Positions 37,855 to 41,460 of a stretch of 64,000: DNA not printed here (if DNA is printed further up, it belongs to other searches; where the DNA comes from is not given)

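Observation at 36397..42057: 1886-aa surface lipoprotein with a roughly 1200-aa core built from an unrecognised repeated module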

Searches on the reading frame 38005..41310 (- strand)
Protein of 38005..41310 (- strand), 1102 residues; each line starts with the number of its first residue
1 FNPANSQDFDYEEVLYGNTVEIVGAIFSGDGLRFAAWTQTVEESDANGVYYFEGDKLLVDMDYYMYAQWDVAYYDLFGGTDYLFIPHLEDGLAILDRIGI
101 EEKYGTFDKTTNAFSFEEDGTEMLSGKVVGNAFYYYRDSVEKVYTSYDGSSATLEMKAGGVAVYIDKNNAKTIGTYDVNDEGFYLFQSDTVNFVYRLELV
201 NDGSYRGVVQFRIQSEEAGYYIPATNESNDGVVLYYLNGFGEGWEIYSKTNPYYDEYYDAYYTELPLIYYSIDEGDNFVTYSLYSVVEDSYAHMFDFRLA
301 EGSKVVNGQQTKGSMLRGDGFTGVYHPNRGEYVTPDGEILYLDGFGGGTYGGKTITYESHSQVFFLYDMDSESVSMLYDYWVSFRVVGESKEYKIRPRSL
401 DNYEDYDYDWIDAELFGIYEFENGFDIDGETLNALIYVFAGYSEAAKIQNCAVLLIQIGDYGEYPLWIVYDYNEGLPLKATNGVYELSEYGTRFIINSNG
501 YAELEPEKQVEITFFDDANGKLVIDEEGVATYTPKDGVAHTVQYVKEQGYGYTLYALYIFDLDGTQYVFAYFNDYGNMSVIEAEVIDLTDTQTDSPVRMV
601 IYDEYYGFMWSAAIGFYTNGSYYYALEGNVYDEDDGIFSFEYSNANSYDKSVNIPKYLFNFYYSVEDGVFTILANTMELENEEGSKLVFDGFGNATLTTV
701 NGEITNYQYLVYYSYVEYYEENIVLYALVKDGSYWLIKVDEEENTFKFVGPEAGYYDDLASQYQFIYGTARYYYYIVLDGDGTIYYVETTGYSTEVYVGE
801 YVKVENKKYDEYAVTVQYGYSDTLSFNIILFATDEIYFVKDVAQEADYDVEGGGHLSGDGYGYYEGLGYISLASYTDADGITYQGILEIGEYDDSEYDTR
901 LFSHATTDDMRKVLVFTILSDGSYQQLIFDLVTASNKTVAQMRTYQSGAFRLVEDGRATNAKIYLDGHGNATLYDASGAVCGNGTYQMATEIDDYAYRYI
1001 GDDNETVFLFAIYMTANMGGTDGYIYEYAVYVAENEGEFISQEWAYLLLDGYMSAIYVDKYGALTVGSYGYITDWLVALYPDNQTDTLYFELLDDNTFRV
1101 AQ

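Call 8: find_homologous_proteins(query=window:38005-41310:-, max_evalue=0.001)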
Query window:38005-41310:- (1102 aa): 8 proteins with E <= 0.001 among 8000 candidates.
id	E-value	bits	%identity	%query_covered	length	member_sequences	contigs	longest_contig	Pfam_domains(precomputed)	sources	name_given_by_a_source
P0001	0.0e+0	2462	100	100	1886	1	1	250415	PF09479.17,PF13306.13,PF18998.7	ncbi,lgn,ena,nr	ncbi:MAG: InlB B-repeat-containing protein [Clostridiales bacterium]|nr:InlB B-repeat-containing pro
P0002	0.0e+0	1321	57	100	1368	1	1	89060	PF09479.17,PF18998.7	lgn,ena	-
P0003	0.0e+0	1310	58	100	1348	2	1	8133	PF09479.17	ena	-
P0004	7.6e-227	774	42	100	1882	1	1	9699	PF09479.17,PF13306.13,PF18998.7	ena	-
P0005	1.5e-49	187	33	36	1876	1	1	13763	PF09479.17,PF13306.13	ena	-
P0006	1.1e-27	115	27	51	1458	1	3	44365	PF09479.17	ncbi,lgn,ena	-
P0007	1.2e-26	111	29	32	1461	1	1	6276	PF09479.17,PF18998.7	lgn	-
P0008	1.7e-24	104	30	29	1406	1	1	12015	PF09479.17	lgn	-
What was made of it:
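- Closest known: Listeria internalin-type and 'InlB B-repeat / BspA LRR' surface proteins. Same: NCBI names the protein after this feature (call 8).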

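Call 24: search_solved_structures(query=A2, max_evalue=10)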
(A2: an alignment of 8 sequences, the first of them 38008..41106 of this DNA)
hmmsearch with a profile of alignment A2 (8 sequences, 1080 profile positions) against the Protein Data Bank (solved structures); distinct sequences matched with E-value up to 10: 0.

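Call 29: find_encoding_contigs(protein=P0002, flank=8000, max_places=3)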
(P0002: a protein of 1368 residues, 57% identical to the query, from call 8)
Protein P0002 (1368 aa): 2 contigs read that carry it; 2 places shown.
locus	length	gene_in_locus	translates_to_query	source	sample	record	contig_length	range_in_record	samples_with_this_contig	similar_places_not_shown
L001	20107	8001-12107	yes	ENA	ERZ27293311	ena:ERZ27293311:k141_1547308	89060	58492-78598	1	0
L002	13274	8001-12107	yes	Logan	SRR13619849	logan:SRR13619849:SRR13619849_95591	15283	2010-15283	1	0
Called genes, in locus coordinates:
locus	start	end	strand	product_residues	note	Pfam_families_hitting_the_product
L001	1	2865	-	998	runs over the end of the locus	PF01915:Glyco_hydro_3_C, PF14310:Fn3-like, PF00933:Glyco_hydro_3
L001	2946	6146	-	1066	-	PF16967:TcfC (faint)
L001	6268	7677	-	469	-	PF02368:Big_2 (faint), PF03935:SKN1_KRE6_Sbg1, PF26113:GH16_XgeA, PF00722:Glyco_hydro_16, PF03935:SKN1_KRE6_Sbg1 (weak)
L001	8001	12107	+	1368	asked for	PF09479:Flg_new, PF18998:Flg_new_2 (faint)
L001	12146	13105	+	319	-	PF01368:DHH, PF02272:DHHA1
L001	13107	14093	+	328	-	PF01368:DHH, PF02272:DHHA1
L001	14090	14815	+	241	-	PF01975:SurE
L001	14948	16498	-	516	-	-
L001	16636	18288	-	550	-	PF00149:Metallophos, PF02872:5_nucleotid_C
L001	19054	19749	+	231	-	-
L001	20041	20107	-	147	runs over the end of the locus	PF00383:dCMP_cyt_deam_1, PF14437:MafB19-deam, PF14439:Bd3614-deam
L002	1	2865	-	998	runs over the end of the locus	PF01915:Glyco_hydro_3_C, PF14310:Fn3-like, PF00933:Glyco_hydro_3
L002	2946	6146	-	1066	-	PF16967:TcfC (faint)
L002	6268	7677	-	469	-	PF02368:Big_2 (faint), PF03935:SKN1_KRE6_Sbg1, PF26113:GH16_XgeA, PF00722:Glyco_hydro_16, PF03935:SKN1_KRE6_Sbg1 (weak)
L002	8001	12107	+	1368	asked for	PF09479:Flg_new, PF18998:Flg_new_2 (faint)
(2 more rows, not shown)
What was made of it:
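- The same arrangement is kept around the 57%-identical homologue P0002 (call 29).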

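Call 30: find_encoding_contigs(protein=P0006, flank=8000, max_places=3)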
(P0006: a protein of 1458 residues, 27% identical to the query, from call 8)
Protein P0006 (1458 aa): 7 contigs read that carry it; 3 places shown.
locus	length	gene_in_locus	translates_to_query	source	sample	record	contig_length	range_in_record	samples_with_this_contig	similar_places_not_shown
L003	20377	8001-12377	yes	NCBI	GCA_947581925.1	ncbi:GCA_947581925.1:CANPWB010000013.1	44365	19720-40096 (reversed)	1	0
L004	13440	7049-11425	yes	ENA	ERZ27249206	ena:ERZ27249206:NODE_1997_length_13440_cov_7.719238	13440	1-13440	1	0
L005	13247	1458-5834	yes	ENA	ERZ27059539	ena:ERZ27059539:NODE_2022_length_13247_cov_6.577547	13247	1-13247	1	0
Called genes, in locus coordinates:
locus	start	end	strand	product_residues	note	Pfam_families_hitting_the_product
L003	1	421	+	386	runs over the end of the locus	PF01790:LGT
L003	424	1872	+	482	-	PF17767:NAPRTase_N, PF04095:NAPRTase (weak), PF17956:NAPRTase_C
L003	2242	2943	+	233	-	-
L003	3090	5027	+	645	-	PF02824:TGS, PF07973:tRNA_SAD, PF00587:tRNA-synt_2b, PF03129:HGTP_anticodon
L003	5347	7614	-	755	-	PF02369:Big_1 (faint), PF13620:CarboxypepD_reg (faint), PF17210:SdrD_B (faint), PF22904:NOMO1-like_2nd (faint), PF24025:Ig_DR_A0283-like (faint), PF17789:MG4 (faint), PF11974:bMG3 (faint), PF17802:SpaA (weak), +1 more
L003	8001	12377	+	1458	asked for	PF09479:Flg_new (faint)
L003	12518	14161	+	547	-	PF08534:Redoxin (weak), PF00578:AhpC-TSA (weak)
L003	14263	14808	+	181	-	PF13847:Methyltransf_31 (weak), PF13649:Methyltransf_25 (weak), PF06962:rRNA_methylase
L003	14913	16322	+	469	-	-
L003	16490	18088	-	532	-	PF00370:FGGY_N, PF02782:FGGY_C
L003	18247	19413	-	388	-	PF01699:Na_Ca_ex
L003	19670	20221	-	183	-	PF01741:MscL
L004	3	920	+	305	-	?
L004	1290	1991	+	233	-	-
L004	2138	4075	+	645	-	PF02824:TGS, PF07973:tRNA_SAD, PF00587:tRNA-synt_2b, PF03129:HGTP_anticodon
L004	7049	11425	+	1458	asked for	PF09479:Flg_new (faint)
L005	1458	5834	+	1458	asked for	PF09479:Flg_new (faint)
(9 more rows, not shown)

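Call 32: search_protein_representatives(alignment_id=A2)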
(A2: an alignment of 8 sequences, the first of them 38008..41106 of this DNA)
Query: 8 sequences, 1080 profile positions. Proteins with E-value up to 0.001 (for the whole library): 248; up to 1e-10: 171; up to 1e-30: 81. The best 150 are listed.
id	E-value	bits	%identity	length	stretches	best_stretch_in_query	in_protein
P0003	0.0e+00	1372.1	-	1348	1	1-1080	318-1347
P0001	0.0e+00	1355.8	-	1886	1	1-1080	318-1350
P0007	0.0e+00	1265.3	-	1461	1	1-1080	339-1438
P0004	0.0e+00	1182.8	-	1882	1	1-1080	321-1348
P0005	0.0e+00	1133.6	-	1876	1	1-1080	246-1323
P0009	1.4e-233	795.1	-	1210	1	5-1073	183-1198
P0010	2.6e-220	751.2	-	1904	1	1-1079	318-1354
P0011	4.7e-160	551.7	-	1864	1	1-1070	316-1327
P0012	1.1e-146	507.4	-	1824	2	1-1078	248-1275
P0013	4.2e-143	495.5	-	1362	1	1-1078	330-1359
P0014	8.3e-130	451.5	-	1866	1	2-1077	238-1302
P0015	7.2e-119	415.3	-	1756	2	1-1080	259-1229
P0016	1.5e-109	384.5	-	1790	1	1-1076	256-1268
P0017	3.0e-108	380.1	-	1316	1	1-1078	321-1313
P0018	4.0e-107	376.4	-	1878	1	1-1080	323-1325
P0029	5.5e-90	319.6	-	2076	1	1-1061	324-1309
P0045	1.3e-69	252.2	-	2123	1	1-1077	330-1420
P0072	2.3e-39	152.0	-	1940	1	5-1078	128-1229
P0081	1.5e-34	136.1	-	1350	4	448-1078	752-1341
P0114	2.3e-18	82.5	-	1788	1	5-1066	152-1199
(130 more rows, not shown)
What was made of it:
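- Nearly all are 1300-2100 aa with the core at about aa 250-1350 (call 32).
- Tried and rejected: The exhaustive search (call 32) is the informative one.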

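Call 36: predict_structure(alignment_id=A2)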
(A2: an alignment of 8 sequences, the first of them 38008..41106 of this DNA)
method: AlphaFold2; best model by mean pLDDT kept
length: 1033 residues; sequences in the alignment: 8
mean_pLDDT: 70.2   pTM: 0.36
mean pLDDT of the five models: 70.2, 68.8, 67.3, 66.8, 66.7
residues with pLDDT >= 90: 62; 70-90: 546; 50-70: 274; < 50: 151
segments of 3 or more residues with pLDDT < 50: 136-138, 220-224, 262-268, 331-338, 373-381, 438-441, 480-487, 505-510, 519-529, 537-541, 549-555, 566-569, 575-583, 585-606, 649-653, 693-705, 853-856
pLDDT, mean of each block of 10 residues (from residue 1): 75 82 81 79 85 78 78 74 85 87 89 83 88 61 87 81 81 84 56 68 80 74 65 84 88 71 48 84 85 79 75 79 71 45 56 66 78 46 73 82 77 70 62 56 58 62 71 60 46 54 45 50 42 50 52 47 50 43 45 35 49 87 71 82 58 59 74 78 77 38 58 80 61 77 81 72 72 77 85 60 75 81 73 62 73 59 76 77 75 84 88 90 72 86 72 67 74 78 73 71 79 77 84 72
secondary structure, 60 per line:
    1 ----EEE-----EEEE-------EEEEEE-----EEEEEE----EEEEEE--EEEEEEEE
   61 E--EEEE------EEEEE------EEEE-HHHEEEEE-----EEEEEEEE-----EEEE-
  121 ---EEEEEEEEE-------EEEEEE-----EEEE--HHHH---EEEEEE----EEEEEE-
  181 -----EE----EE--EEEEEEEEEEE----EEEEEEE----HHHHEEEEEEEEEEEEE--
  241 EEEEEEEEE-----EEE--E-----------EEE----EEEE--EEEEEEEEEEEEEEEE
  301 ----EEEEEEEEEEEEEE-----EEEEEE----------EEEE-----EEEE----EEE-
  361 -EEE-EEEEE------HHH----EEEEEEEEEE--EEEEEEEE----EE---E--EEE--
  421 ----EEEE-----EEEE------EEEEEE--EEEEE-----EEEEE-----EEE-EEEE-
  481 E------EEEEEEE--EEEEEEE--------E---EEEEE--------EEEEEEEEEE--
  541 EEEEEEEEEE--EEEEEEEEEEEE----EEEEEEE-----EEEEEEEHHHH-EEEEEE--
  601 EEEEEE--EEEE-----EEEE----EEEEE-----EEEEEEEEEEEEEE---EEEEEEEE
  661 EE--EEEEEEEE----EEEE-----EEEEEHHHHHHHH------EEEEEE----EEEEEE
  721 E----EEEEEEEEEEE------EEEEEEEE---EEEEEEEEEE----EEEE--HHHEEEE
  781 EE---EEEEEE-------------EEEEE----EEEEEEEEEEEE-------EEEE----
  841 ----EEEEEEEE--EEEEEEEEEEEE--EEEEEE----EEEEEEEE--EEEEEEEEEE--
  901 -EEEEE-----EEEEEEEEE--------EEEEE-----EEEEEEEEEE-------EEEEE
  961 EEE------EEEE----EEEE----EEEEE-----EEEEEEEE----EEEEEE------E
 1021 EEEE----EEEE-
elements in order (helices of 4 or more, strands of 3 or more residues): E5-7 E13-16 E24-29 E35-40 E45-50 E53-61 E64-67 E74-78 E85-88 E93-97 E103-110 E116-119 E124-132 E140-145 E151-154 H157-160 E164-169 E174-179 E196-206 E211-217 H222-225 E226-238 E241-249 E255-257 E272-274 E279-282 E285-300 E305-318 E324-329 E340-343 E349-352 E357-359 E362-364 E366-370 E384-393 E396-403 E416-418 E425-428 E434-437 E444-449 E452-456 E462-466 E472-474 E476-479 E488-494 E497-503 E516-520 E529-538 E541-550 E553-564 E569-575 E581-587 H588-591 E593-598 E601-606 E609-612 E618-621 E626-630 E636-649 E653-662 E665-672 E677-680 E686-690 H691-698 E705-710 E715-721 E726-736 E743-750 E754-763 E768-771 E777-782 E786-791 E805-809 E814-825 E833-836 E845-852 E855-866 E869-874 E879-886 E889-898 E902-906 E912-920 E929-933 E939-948 E956-963 E970-973 E978-981 E986-990 E996-1003 E1008-1013 E1020-1024 E1029-1032

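Call 38: fold_search(model_id=the predicted structure, library=pdb)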
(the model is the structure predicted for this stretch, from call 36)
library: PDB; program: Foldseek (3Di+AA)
matches with E <= 10: 337; with E <= 0.001: 11
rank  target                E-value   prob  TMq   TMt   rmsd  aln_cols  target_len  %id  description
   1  8ojh_A                5.0e-07  0.96  0.09  0.08  32.1      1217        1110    8  Crystal structure of human CRBN-DDB1 in complex with compound 4 (released 2023-07-19)
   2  9nfr_A                5.7e-07  0.96  0.10  0.09  31.9      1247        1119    9  Crystal structure of CRBN-DDB1 and MRT-23227 in complex with VAV1 (released 2025-07-09)
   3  3ei1_A                1.1e-06  0.96  0.09  0.09  32.0      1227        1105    9  Structure of hsDDB1-drDDB2 bound to a 14 bp 6-4 photoproduct containing DNA-duplex (released 2009-01-20)
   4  8r54_A                1.7e-06  0.80  0.08  0.05  41.2      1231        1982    9  Mouse teneurin-3 non-compact subunit - A0B0 isoform (released 2024-05-08)
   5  9ozi_A                3.0e-06  0.77  0.07  0.05  69.6      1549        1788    7  Cryo-EM structure of chicken ROS1 in apo-state. This is the complete map and model. (released 2026-02-25)
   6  6jp6_A                2.7e-05  0.89  0.10  0.10  26.8      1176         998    8  The X-ray structure of yeast tRNA methyltransferase complex of Trm7 and Trm734 essential for 2'-O-methylation at the f (released 2019-10-02)
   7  8uy4_A                9.5e-05  0.66  0.10  0.08  38.6      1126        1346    8  Acinetobacter baumannii Tse15 Rhs effector (released 2024-10-09)
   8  7ado_A                1.8e-04  0.33  0.07  0.08  31.1      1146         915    8  Cryo-EM structure of human ER membrane protein complex in lipid nanodiscs (released 2020-12-02)
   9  8fjp_A                2.4e-04  0.28  0.07  0.04  44.7      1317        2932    8  Cryo-EM structure of native mosquito salivary gland surface protein 1 (SGS1) (released 2023-03-01)
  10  6sj7_B                5.5e-04  0.69  0.09  0.11  27.2       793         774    9  Structure of the human DDB1-DDA1-DCAF15 E3 ubiquitin ligase bound to RBM39 and Indisulam (released 2019-12-18)
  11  9g2h_A                5.5e-04  0.60  0.10  0.08  41.5      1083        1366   11  Mouse Teneurin2 dimer variant A1B0 (released 2026-01-21)
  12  9fqr_H8               1.6e-03  0.35  0.08  0.07  29.4       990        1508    8  96-nm repeat of axonemal doublet microtubules from bovine sperm (released 2025-03-26)
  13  8rox_B                2.8e-03  0.21  0.07  0.08  29.4       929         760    8  Structure of the human DDB1-DDA1-DCAF15 E3 ubiquitin ligase bound to compound furan 12 (released 2024-04-03)
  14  4r40_C                3.1e-03  0.54  0.06  0.11  23.8       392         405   10  Crystal Structure of TolB/Pal complex from Yersinia pestis. (released 2014-09-03)
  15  4buj_H                6.3e-03  0.57  0.06  0.14  25.9       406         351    9  Crystal structure of the S. cerevisiae Ski2-3-8 complex (released 2013-08-28)
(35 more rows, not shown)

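Call 49: find_related_loci(query=A2, collection=genome_contigs, flank=6000)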
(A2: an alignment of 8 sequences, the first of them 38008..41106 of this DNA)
Query A2 (1033 aa) in genome_contigs; peptide patterns used: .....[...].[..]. (x = any residue, [..] = any of these).
34 stretches matched a pattern; 13 encode a relative of the query (tblastn E <= 1e-3); 13 distinct loci.
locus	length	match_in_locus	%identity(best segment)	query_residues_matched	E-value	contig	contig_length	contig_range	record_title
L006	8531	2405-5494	35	1-1033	2e-133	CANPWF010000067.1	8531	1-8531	MAG: uncultured Clostridia bacterium isolate Lapin-001__bin15 genome assembly, contig: Lapin-001__NODE_7089_length_8531_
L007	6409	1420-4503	25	1-1009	4e-38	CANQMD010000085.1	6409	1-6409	MAG: uncultured Clostridia bacterium isolate Lapin-014__bin23 genome assembly, contig: Lapin-014__NODE_10828_length_6409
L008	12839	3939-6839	25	1-996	2e-31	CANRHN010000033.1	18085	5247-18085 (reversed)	MAG: uncultured Clostridia bacterium isolate Lapin-032__bin20 genome assembly, contig: Lapin-032__NODE_4626_length_18085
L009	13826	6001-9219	27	1-1011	9e-30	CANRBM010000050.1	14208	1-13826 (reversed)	MAG: uncultured Clostridia bacterium isolate Lapin-030__bin15 genome assembly, contig: Lapin-030__NODE_5832_length_14208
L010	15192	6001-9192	27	1-1004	2e-27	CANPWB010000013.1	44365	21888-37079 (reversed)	MAG: uncultured Clostridia bacterium isolate Lapin-001__bin22 genome assembly, contig: Lapin-001__NODE_1126_length_44365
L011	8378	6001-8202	25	1-714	5e-26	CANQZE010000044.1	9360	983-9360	MAG: uncultured Clostridia bacterium isolate Lapin-018__bin48 genome assembly, contig: Lapin-018__NODE_7447_length_9360_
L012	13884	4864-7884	32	1-996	3e-19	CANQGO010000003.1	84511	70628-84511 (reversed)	MAG: uncultured Clostridia bacterium isolate Lapin-032__bin16 genome assembly, contig: Lapin-032__NODE_477_length_84511_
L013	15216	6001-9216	35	3-1028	2e-17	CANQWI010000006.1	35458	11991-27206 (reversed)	MAG: uncultured Clostridia bacterium isolate Lapin-014__bin16 genome assembly, contig: Lapin-014__NODE_866_length_35458_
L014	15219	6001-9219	29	1-1011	6e-23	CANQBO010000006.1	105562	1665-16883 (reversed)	MAG: uncultured Clostridia bacterium isolate Lapin-001__bin50 genome assembly, contig: Lapin-001__NODE_265_length_105562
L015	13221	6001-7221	25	1-389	6e-12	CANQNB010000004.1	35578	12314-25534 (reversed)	MAG: uncultured Clostridia bacterium isolate Lapin-012__bin57 genome assembly, contig: Lapin-012__NODE_1913_length_35578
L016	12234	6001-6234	43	1-79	2e-11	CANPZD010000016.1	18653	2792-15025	MAG: uncultured Clostridia bacterium isolate Lapin-002__bin128 genome assembly, contig: Lapin-002__NODE_3858_length_1865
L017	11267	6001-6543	26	1-175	3e-7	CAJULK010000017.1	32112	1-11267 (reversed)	MAG TPA_asm: uncultured Christensenellaceae bacterium isolate MGBC159740 genome assembly, contig: MGBC159740.17, whole g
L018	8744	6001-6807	28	1-279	3e-13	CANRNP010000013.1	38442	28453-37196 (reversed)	MAG: uncultured Clostridia bacterium isolate Lapin-021__bin56 genome assembly, contig: Lapin-021__NODE_1225_length_38442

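Call 50: search_protein_families(library=pfam, proteins=[P0014, P0029, P0045, P0072, P0114], max_evalue=0.01)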
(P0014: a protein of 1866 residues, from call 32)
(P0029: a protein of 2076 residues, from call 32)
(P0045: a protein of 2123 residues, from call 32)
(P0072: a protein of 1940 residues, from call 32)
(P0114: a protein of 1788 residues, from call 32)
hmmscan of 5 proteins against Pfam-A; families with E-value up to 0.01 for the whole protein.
P0014 (1866 aa): 2 families
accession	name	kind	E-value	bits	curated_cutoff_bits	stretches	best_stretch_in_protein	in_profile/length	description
PF13306.12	LRR_5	-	3.3e-18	66.3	27.7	1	1326-1428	16-121/127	BspA type Leucine rich repeat region (6 copies)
PF09479.16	Flg_new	-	0.0067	17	27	1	59-93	30-65/65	Listeria-Bacteroides repeat domain (List_Bact_rpt)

P0029 (2076 aa): 2 families
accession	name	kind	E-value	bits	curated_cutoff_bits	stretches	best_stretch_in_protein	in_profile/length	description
PF09479.16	Flg_new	-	9.2e-20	71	27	2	33-96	3-65/65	Listeria-Bacteroides repeat domain (List_Bact_rpt)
PF18998.6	Flg_new_2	-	2.7e-10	40.5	23.6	1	101-171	1-70/73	Divergent InlB B-repeat domain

P0045 (2123 aa): 2 families
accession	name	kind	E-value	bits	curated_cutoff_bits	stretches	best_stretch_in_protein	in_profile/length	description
PF09479.16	Flg_new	-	6.6e-20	71.4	27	2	36-101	4-65/65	Listeria-Bacteroides repeat domain (List_Bact_rpt)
PF13306.12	LRR_5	-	3.1e-12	46.9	27.7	1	1435-1545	6-125/127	BspA type Leucine rich repeat region (6 copies)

P0072 (1940 aa): 2 families
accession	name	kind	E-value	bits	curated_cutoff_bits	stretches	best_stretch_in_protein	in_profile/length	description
PF13306.12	LRR_5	-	6e-14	52.5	27.7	1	1243-1375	6-126/127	BspA type Leucine rich repeat region (6 copies)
PF09479.16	Flg_new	-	6e-13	49.2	27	1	35-98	1-64/65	Listeria-Bacteroides repeat domain (List_Bact_rpt)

P0114 (1788 aa): 1 family
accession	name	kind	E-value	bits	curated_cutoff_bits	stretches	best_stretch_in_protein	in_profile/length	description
PF13306.12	LRR_5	-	4.5e-06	27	27.7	1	1230-1307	14-88/127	BspA type Leucine rich repeat region (6 copies)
